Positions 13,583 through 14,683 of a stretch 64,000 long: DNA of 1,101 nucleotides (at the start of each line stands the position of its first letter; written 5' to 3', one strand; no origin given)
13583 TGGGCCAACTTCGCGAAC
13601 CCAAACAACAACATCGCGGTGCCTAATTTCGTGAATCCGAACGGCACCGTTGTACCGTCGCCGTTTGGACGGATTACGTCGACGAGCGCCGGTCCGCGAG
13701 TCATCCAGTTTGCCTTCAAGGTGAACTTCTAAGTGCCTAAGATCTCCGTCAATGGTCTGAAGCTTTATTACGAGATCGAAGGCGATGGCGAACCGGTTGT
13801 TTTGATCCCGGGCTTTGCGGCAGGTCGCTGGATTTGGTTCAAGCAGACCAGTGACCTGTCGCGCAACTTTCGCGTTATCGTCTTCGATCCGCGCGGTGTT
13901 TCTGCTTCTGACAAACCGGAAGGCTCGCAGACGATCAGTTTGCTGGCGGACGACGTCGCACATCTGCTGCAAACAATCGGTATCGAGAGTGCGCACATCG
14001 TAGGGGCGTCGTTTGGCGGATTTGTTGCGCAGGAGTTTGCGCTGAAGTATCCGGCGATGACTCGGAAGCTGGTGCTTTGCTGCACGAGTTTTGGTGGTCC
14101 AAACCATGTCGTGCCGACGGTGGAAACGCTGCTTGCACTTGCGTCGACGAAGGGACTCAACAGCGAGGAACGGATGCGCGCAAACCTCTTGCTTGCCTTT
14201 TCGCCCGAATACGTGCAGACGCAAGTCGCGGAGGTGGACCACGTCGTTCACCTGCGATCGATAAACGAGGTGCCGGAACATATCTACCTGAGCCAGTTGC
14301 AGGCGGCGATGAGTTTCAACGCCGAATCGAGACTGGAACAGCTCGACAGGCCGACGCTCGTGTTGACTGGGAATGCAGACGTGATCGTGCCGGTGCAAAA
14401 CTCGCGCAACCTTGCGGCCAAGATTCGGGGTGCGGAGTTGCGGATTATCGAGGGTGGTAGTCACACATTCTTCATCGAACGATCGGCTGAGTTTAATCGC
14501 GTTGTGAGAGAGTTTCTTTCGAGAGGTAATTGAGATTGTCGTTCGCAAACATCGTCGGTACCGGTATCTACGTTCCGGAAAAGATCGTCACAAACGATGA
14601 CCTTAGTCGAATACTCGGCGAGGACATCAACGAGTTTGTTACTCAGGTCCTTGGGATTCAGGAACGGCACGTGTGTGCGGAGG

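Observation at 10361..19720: Seven-gene, tightly coupled operon linking a TonB-dependent receptor to acyl-activating and acyl-modifying enzymes and an MFS transporter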

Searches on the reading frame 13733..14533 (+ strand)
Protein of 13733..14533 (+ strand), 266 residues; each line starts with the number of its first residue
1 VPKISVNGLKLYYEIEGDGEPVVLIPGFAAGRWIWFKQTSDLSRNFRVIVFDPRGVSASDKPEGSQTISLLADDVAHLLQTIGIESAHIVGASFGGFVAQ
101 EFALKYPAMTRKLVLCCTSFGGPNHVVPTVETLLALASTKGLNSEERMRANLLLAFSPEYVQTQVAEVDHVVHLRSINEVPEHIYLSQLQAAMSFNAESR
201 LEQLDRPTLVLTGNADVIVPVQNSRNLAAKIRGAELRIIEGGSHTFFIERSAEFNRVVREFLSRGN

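Call 4: search_protein_families(library=pfam, proteins=[window:13733-14533:+], max_evalue=0.01)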
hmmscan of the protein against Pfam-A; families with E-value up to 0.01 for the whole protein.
window:13733-14533:+ (266 aa): 9 families
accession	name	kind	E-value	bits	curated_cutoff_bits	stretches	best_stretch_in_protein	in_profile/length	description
PF00561.26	Abhydrolase_1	-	9.5e-30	104.5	25.8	1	21-250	2-244/245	alpha/beta hydrolase fold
PF12697.13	Abhydrolase_6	-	6.1e-19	70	26.3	1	22-256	1-216/217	Alpha/beta hydrolase family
PF12146.15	Hydrolase_4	-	7.8e-19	68.4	27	1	22-250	7-238/239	Serine aminopeptidase, S33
PF08386.16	Abhydrolase_4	-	3.3e-06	27.6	21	1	203-265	32-94/103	TAP-like protein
PF05728.18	UPF0227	-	0.0001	22.7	21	0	67-106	41-80/187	Uncharacterised protein family (UPF0227)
PF03096.20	Ndr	-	0.00056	19.2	23.3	1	40-117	50-131/283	Ndr family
PF12695.13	Abhydrolase_5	-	0.0014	18.8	27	0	194-247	89-143/164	Alpha/beta hydrolase family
PF00326.27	Peptidase_S9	-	0.0041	17.1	22.6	0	198-233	135-172/213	Prolyl oligopeptidase family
PF00975.26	Thioesterase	-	0.0088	16.7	26.4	1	22-108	3-89/226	Thioesterase domain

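Call 5: search_protein_families(library=ncbifam, proteins=[window:13733-14533:+], max_evalue=0.01)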
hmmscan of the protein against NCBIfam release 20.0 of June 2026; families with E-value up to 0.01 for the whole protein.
window:13733-14533:+ (266 aa): 42 families (the best 25 are shown)
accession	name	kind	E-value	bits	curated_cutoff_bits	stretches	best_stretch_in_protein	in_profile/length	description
TIGR02427.1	protocat_pcaD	equivalog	1.1e-39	136.3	255.85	1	11-262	2-250/251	3-oxoadipate enol-lactonase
NF051488.1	bifunc_PcaDC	exception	9.2e-38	130.3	390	1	11-264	2-252/375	bifunctional 3-oxoadipate enol-lactonase/4-carboxymuconolactone decarboxylase PcaDC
NF051487.1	bifunc_PcaCD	exception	5.9e-36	124.4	430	1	19-263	172-412/413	bifunctional 4-carboxymuconolactone decarboxylase/3-oxoadipate enol-lactonase PcaCD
TIGR03611.1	RutD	equivalog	2e-32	112.6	238.5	1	14-263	8-256/258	pyrimidine utilization protein D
NF011457.0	PRK14875.1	equivalog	5.4e-27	94.7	307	1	4-263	115-370/372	acetoin dehydrogenase dihydrolipoyllysine-residue acetyltransferase subunit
TIGR02240.1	PHA_depoly_arom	equivalog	9.2e-25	87.5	250.6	1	21-263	27-264/276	poly(3-hydroxyalkanoate) depolymerase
TIGR03343.1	biphenyl_bphD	equivalog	4.3e-23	81.9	462.15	1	8-263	19-281/282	2-hydroxy-6-oxo-6-phenylhexa-2,4-dienoate hydrolase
TIGR01250.1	pro_imino_pep_2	subfamily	1.6e-21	77.1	167.65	2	6-115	9-126/288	proline iminopeptidase-family hydrolase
NF050089.1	i_nPHAscl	equivalog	2.1e-21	76.3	300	2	9-117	7-116/288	intracellular short-chain-length polyhydroxyalkanoate depolymerase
NF045632.1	hydroxlase_HsaD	equivalog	7.9e-21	74.2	400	1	10-263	25-289/290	4,5:9,10-diseco-3-hydroxy-5,9,17-trioxoandrosta-1(10),2-diene-4-oate hydrolase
NF052610.1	macro_16_ester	equivalog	1.4e-20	73.8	420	1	6-246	8-264/281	alpha/beta fold macrolide esterase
NF052614.1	AB_fold_OlsI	equivalog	1.6e-20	73.8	385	1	19-263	17-256/272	ornithine lipid biosynthesis O-acyltransferase OlsI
TIGR01738.1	bioH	equivalog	4.2e-20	72.4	206.95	1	18-261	2-244/245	pimeloyl-ACP methyl ester esterase BioH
NF041759.1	mac_hydro_EstT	equivalog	4.1e-19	68.8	450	1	6-246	7-261/278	macrolide hydrolase EstT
NF053683.1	esterase_mleBRB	exception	7.4e-19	68.4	585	1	42-246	47-260/280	BRB family alpha/beta fold macrolide esterase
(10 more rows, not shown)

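Call 20: search_solved_structures(query=window:13733-14533:+, max_evalue=1e-8)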
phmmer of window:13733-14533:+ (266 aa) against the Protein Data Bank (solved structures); distinct sequences matched with E-value up to 1e-8: 96 (the best 60 are shown).
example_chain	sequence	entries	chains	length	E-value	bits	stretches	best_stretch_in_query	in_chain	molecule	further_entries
6eb3_A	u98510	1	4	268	1.1e-53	185.5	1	5-264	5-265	Est1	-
8v16_C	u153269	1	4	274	1.2e-53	185.4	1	5-264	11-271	Esterase 1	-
5egn_A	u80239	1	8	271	3.6e-32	115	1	1-263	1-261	Esterase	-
3om8_A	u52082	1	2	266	6.2e-22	81.5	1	7-262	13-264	Probable hydrolase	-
2xua_A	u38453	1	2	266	7.2e-22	81.3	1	1-263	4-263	3-OXOADIPATE ENOL-LACTONASE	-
1va4_A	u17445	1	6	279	3e-21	79.2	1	5-265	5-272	Arylesterase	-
4uhh_A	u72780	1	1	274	3.4e-21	79.1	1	9-263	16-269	ESTERASE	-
8pi1_A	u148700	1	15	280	3.7e-21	79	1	5-265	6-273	Arylesterase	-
4uhc_A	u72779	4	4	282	3.8e-21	78.9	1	9-263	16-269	ESTERASE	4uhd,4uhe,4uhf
3hea_A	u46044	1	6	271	2.7e-20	76.1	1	5-264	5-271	Arylesterase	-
3hi4_A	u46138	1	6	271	2.7e-20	76.1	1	5-264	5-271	Arylesterase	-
3ia2_A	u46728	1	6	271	2.7e-20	76.1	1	5-264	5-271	Arylesterase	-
3t4u_A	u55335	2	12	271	2.7e-20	76.1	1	5-264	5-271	Arylesterase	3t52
8pzg_A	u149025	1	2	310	7.2e-20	74.7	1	60-258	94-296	ORF17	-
3e3a_A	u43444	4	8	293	1.3e-19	73.8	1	9-262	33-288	POSSIBLE PEROXIDASE BPOC | putative Bromoperoxidase | protein Rv0554, putative Bromoperoxidase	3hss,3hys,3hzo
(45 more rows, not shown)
